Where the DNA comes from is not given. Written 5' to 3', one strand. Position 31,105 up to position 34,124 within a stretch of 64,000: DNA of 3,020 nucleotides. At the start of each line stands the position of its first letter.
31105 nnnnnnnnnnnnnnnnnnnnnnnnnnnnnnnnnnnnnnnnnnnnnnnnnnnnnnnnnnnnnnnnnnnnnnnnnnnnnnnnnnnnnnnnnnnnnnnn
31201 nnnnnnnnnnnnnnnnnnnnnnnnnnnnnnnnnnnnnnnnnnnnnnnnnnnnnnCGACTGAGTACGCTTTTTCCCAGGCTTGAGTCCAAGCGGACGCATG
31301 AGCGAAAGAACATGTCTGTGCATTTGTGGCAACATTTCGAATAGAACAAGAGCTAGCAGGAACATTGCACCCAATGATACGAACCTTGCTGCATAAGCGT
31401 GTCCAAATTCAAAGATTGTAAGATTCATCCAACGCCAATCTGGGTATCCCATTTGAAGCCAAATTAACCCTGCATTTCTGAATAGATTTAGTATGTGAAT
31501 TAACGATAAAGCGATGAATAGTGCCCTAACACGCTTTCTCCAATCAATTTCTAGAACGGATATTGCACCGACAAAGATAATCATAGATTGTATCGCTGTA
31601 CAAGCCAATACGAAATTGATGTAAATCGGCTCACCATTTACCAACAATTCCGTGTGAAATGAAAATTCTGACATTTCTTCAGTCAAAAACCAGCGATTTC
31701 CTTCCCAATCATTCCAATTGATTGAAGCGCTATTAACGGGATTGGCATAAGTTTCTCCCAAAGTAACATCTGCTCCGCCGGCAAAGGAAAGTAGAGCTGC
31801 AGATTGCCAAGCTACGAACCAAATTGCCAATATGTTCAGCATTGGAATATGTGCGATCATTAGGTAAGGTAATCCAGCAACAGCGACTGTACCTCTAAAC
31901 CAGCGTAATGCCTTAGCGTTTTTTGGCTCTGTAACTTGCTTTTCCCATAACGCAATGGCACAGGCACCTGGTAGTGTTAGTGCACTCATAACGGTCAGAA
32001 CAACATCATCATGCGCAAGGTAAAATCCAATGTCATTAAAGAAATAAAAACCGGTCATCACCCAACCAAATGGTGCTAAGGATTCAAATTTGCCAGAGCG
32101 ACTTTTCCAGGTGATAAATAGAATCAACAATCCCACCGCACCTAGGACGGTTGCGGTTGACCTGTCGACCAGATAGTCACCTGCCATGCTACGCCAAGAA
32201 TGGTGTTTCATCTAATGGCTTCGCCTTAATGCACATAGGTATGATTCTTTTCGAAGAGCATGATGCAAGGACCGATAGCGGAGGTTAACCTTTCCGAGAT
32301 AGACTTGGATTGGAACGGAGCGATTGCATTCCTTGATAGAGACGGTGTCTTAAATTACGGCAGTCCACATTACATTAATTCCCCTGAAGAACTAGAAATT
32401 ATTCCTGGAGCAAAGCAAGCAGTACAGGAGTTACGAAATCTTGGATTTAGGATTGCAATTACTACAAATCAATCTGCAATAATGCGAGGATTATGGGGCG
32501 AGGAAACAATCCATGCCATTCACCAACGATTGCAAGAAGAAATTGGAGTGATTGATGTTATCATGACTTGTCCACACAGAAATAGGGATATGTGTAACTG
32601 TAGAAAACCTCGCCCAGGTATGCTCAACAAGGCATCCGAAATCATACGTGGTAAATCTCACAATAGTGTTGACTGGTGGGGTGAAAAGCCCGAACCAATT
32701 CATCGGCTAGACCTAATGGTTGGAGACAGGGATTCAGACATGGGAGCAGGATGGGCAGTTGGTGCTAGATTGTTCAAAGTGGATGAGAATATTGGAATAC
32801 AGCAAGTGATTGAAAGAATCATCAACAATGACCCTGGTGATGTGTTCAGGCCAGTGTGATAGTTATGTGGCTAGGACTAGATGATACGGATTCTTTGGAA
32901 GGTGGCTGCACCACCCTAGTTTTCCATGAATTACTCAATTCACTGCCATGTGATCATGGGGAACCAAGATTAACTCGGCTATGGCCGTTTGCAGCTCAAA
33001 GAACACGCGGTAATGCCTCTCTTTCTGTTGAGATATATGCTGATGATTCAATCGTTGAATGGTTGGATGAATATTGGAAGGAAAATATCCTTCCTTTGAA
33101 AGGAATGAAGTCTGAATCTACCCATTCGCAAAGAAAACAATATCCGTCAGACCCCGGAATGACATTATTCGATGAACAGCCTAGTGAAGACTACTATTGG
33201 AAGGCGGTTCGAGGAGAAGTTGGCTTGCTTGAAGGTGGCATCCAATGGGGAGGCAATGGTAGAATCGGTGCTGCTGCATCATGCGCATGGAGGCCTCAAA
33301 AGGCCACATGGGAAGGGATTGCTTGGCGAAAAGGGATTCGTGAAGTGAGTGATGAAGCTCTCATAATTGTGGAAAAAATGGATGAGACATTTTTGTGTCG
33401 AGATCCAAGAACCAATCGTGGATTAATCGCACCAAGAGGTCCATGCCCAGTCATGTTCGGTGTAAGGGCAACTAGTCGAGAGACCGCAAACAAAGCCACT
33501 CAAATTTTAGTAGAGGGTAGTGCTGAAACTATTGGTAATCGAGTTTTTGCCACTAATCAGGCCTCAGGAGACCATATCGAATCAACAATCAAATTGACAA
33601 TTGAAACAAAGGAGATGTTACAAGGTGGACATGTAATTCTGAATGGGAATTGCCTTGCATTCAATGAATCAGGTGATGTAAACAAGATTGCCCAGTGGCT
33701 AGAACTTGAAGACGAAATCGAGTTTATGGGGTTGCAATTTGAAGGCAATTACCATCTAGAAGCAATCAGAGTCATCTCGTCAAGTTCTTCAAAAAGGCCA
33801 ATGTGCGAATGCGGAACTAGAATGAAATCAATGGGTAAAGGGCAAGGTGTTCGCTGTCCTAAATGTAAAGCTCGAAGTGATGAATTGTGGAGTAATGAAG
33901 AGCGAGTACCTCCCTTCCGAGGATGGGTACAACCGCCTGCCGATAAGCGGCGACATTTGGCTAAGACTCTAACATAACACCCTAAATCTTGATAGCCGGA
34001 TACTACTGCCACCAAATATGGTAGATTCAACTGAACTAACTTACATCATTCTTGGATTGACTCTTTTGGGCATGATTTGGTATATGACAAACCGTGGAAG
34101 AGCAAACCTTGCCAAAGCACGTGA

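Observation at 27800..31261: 1153-aa mosaic surface protein combining eukaryote-style adhesion modules with a TM anchor and cytoplasmic tail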

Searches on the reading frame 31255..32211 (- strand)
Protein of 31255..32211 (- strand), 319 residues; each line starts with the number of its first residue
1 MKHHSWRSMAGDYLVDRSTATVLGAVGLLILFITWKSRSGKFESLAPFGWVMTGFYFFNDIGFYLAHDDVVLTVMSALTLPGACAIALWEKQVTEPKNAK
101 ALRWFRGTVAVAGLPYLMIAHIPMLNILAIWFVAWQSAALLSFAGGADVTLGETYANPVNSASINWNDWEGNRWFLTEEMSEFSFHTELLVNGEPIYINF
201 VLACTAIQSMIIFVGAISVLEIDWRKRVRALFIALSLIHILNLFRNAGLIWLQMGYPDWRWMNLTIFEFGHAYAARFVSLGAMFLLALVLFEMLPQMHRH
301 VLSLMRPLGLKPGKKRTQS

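Call 3: search_protein_families(library=pfam, proteins=[window:31255-32211:-], max_evalue=1)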
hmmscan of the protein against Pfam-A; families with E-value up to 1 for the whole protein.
window:31255-32211:- (319 aa): 1 family
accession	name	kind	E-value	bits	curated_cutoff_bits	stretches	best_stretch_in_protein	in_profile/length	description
PF03284.19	PHZA_PHZB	-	0.059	13.2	24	1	250-269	72-91/162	Phenazine biosynthesis protein A/B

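Call 4: search_protein_families(library=ncbifam, proteins=[window:31255-32211:-], max_evalue=1)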
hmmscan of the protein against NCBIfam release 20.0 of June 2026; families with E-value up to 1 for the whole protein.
window:31255-32211:- (319 aa): 10 families
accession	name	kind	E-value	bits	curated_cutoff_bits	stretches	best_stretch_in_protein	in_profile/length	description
TIGR04125.1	exosort_PGF_TRM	exception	6.5e-27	94.6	75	1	30-302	10-257/271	archaeosortase A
TIGR04178.1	exo_archaeo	signature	8.4e-12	45.2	23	1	201-295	4-96/97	exosortase/archaeosortase family protein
NF046081.1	exosort_XrtX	exception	4e-05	23.6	170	1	182-295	58-163/168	exosortase X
NF045528.1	heimosortase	equivalog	6.2e-05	23.1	130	1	195-289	83-178/199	heimdallarchaeosortase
TIGR04177.1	exosort_XrtH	exception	9e-05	22.5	86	1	201-278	69-139/158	exosortase H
TIGR04128.1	exoso_Fjoh_1448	exception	0.00024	21.4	90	1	187-260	73-145/174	exosortase family protein XrtF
NF033505.2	paceosortase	exception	0.0027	17.8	80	1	175-279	36-133/167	pacearchaeosortase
TIGR04300.1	exosort_XrtM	exception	0.0031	17.9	125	1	182-259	41-116/150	exosortase family protein XrtM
TIGR04124.1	archaeo_artE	exception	0.03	14.4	95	1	194-272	59-136/153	archaeosortase family protein ArtE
NF041736.1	archaeo_artH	equivalog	0.039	13.9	200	1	180-264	72-158/202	archaeosortase H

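Call 69: find_homologous_proteins(query=window:31255-32211:-, max_evalue=0.00001)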
Query window:31255-32211:- (319 aa): 437 proteins with E <= 0.00001 among 5595 candidates; the best 120 are listed.
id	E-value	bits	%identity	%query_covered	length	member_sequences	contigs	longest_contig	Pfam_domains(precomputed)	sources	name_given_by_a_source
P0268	1.9e-192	657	89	100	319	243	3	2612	-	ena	-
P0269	1.2e-185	635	87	97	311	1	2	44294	-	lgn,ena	-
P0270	2.6e-185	634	87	97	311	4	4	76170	-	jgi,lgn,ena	-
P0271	2.6e-185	633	88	97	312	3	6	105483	-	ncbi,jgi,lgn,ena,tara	tara:strand:- start:776 stop:1714 length:939 start_codon:yes stop_codon:yes gene_type:complete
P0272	1.1e-182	625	86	97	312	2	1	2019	-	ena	-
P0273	7.8e-181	619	85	97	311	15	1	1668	-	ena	-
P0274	3.0e-180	617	85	97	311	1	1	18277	-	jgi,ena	-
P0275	7.5e-180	616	85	97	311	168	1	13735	-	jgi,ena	-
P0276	8.1e-180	615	86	97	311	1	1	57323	-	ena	-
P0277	1.2e-179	615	83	100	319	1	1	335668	-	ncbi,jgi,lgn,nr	ncbi:MAG: archaeosortase A [Candidatus Poseidoniales archaeon]|nr:MAG: archaeosortase A [Candidatus 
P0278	2.2e-179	614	85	97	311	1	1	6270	-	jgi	-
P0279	2.3e-179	614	85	97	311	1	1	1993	-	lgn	-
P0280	2.5e-179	614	85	97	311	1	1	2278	-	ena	-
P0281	4.2e-179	613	85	97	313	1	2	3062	-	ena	-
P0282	4.8e-179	613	84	97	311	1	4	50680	-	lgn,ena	-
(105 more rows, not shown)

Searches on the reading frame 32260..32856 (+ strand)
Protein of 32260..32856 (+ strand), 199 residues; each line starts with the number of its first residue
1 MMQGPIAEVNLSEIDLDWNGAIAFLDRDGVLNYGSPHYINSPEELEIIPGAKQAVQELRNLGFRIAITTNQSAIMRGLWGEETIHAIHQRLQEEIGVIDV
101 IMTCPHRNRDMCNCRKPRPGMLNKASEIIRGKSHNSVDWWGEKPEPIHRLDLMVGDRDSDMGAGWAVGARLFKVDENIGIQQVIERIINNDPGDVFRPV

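Call 3: search_protein_families(library=pfam, proteins=[window:32260-32856:+], max_evalue=1)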
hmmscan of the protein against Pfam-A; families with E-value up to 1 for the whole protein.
window:32260-32856:+ (199 aa): 6 families
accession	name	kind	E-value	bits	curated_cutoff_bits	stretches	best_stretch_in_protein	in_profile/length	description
PF00702.32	Hydrolase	-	1.5e-05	25.9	26.4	1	40-163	92-186/191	haloacid dehalogenase-like hydrolase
PF13419.12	HAD_2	-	0.00013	22.6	23.8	1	43-73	76-106/178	Haloacid dehalogenase-like hydrolase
PF13344.12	Hydrolase_6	-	0.00013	22.4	27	1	24-74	2-42/101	Haloacid dehalogenase-like hydrolase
PF08645.17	PNK3P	-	0.00015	22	22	1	51-131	34-111/161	Polynucleotide kinase 3 phosphatase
PF13242.12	Hydrolase_like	-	0.00015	22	22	1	114-175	2-49/75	HAD-hyrolase-like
PF18143.6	HAD_SAK_2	-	0.1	13.4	27.5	1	24-130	3-96/139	HAD domain in Swiss Army Knife RNA repair proteins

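Call 4: search_protein_families(library=ncbifam, proteins=[window:32260-32856:+], max_evalue=1)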
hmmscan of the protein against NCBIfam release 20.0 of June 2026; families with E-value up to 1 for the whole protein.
window:32260-32856:+ (199 aa): 18 families
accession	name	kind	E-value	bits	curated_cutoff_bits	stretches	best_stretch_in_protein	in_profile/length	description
NF006506.0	PRK08942.1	equivalog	9.3e-37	126.3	178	1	22-169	5-141/182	D-glycero-beta-D-manno-heptose 1,7-bisphosphate 7-phosphatase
TIGR01656.1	Histidinol-ppas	subfamily_domain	2.8e-28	98.7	84.15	1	24-172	4-144/149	histidinol-phosphate phosphatase domain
TIGR01662.1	HAD-SF-IIIA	subfamily_domain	6.4e-23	81.4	44.6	1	22-175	2-139/141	HAD-IIIA family hydrolase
TIGR00213.1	GmhB_yaeD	subfamily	3.4e-21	75.7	149.6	1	23-165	4-140/176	D-glycero-beta-D-manno-heptose 1,7-bisphosphate 7-phosphatase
NF005264.0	PRK06769.1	equivalog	1.4e-19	70.5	217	1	23-127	7-104/175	HAD-IIIA family hydrolase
NF050049.1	HBPPhtaseGmhB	domain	7.5e-17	61.7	250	1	23-176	6-146/171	D-glycero-alpha-D-manno-heptose-1,7-bisphosphate 7-phosphatase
NF003937.0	PRK05446.1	equivalog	1.7e-12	47.1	443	1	22-189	5-164/355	bifunctional histidinol-phosphatase/imidazoleglycerol-phosphate dehydratase HisB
TIGR01261.1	hisB_Nterm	equivalog_domain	1.2e-11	44.3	140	1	22-183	3-156/161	histidinol-phosphatase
TIGR01664.1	DNA-3'-Pase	equivalog_domain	0.00099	19.1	107.65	1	52-123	48-115/167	DNA 3'-phosphatase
TIGR01460.1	HAD-SF-IIA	subfamily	0.0028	17.4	100.15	1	46-74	14-42/246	HAD-IIA family hydrolase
TIGR01663.1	PNK-3'Pase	equivalog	0.0033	15.9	502.8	1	41-123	187-266/520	bifunctional polynucleotide phosphatase/kinase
NF009695.0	PRK13222.1-2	equivalog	0.012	15.1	225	1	46-73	94-121/226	phosphoglycolate phosphatase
TIGR01449.2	PGP_bact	equivalog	0.023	14.2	180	1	37-72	75-111/213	phosphoglycolate phosphatase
TIGR01454.1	AHBA_synth_RP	hypoth_equivalog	0.057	13.1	246.65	1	43-73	72-102/205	AHBA synthesis associated protein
TIGR03351.1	PhnX-like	hypoth_equivalog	0.059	13.3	218.9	1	45-126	86-155/220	phosphonatase-like hydrolase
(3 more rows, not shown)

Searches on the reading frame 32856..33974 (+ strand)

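Call 3: search_protein_families(library=pfam, proteins=[window:32856-33974:+], max_evalue=1)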
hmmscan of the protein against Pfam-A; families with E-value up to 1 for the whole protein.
window:32856-33974:+ (373 aa): 4 families
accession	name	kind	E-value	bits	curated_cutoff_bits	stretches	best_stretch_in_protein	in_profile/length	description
PF22641.2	TiaS_TCKD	-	1.9e-16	60.8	27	1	5-122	1-135/156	TiaS TCKD domain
PF08489.16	TiaS_FLD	-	4.9e-15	56.1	21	1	133-240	1-116/116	TiaS FLD domain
PF23783.1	Zn_ribbon_TiaS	-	2.7e-10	40.3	27.3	1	315-344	2-32/41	TiaS C-terminal zinc ribbon domain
PF24458.1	DUF7573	-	0.65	10.4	30.2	1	330-350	10-30/39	Domain of unknown function (DUF7573)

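Call 4: search_protein_families(library=ncbifam, proteins=[window:32856-33974:+], max_evalue=1)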
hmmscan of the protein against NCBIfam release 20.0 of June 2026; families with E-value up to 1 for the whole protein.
window:32856-33974:+ (373 aa): 2 families
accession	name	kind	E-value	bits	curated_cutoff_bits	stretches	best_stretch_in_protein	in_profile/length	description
NF040849.1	tRNAmod_TiaS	equivalog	2.5e-26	92.2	600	1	3-372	2-411/422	tRNA(Ile2) 2-agmatinylcytidine synthetase TiaS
TIGR03280.1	methan_mark_11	hypoth_equivalog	0.048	12.8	255.8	1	6-75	137-210/292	methanogenesis marker protein 11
